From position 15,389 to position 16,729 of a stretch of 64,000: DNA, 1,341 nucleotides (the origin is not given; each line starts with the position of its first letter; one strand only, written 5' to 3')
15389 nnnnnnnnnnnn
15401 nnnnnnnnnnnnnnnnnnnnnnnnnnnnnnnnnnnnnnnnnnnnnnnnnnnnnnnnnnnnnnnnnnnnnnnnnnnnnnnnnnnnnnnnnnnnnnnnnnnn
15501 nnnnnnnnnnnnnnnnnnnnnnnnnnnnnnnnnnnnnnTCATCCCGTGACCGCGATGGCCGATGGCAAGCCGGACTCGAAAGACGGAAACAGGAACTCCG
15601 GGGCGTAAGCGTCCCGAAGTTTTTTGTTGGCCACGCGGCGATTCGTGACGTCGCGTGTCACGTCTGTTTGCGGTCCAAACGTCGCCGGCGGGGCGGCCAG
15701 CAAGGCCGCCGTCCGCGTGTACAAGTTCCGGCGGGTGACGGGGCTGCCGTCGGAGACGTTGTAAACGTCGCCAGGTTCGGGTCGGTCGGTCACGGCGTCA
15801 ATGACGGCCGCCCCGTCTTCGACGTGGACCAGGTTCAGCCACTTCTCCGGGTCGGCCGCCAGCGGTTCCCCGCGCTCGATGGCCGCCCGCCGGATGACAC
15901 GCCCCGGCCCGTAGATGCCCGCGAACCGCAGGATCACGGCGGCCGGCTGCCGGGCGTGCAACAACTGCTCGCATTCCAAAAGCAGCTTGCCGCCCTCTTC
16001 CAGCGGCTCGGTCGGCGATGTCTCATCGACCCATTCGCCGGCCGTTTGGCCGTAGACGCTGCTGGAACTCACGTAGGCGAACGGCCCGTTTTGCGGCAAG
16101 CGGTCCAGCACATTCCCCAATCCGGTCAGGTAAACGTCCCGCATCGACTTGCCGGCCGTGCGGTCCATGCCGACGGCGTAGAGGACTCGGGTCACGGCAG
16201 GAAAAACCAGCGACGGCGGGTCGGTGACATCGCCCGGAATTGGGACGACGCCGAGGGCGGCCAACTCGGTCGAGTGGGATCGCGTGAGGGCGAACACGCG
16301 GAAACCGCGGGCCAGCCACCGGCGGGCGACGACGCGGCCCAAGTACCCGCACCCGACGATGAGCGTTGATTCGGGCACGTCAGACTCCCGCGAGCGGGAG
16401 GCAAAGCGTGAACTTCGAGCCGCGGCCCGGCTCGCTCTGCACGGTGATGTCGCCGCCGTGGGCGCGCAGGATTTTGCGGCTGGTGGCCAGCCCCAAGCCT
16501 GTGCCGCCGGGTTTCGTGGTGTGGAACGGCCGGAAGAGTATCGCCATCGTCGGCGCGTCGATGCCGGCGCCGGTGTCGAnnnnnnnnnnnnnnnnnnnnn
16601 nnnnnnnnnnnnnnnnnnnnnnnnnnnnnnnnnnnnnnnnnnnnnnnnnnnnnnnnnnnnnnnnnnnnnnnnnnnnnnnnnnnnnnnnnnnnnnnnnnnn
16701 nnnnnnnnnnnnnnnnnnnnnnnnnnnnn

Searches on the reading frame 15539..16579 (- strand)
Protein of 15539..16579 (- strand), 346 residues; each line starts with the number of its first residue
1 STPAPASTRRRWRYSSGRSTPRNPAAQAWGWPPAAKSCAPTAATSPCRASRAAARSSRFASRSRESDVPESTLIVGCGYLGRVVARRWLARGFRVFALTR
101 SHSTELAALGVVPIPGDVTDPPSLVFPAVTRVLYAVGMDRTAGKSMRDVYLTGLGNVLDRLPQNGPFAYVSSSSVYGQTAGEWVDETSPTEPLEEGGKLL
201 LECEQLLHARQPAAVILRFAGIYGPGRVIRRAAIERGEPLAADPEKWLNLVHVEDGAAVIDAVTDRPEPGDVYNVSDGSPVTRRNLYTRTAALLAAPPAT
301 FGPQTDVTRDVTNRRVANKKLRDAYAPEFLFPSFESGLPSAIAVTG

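Call 35: search_protein_families(library=pfam, proteins=[window:15539-16579:-], max_evalue=0.0001)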
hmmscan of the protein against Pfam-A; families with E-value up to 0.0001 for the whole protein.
window:15539-16579:- (346 aa): 2 families
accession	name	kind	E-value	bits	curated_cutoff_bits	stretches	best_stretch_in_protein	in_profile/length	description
PF01370.27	Epimerase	-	1.3e-11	44.8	20.9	1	73-275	2-239/240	NAD dependent epimerase/dehydratase family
PF04321.23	RmlD_sub_bind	-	9.4e-06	25.3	27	1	164-225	93-154/287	RmlD substrate binding domain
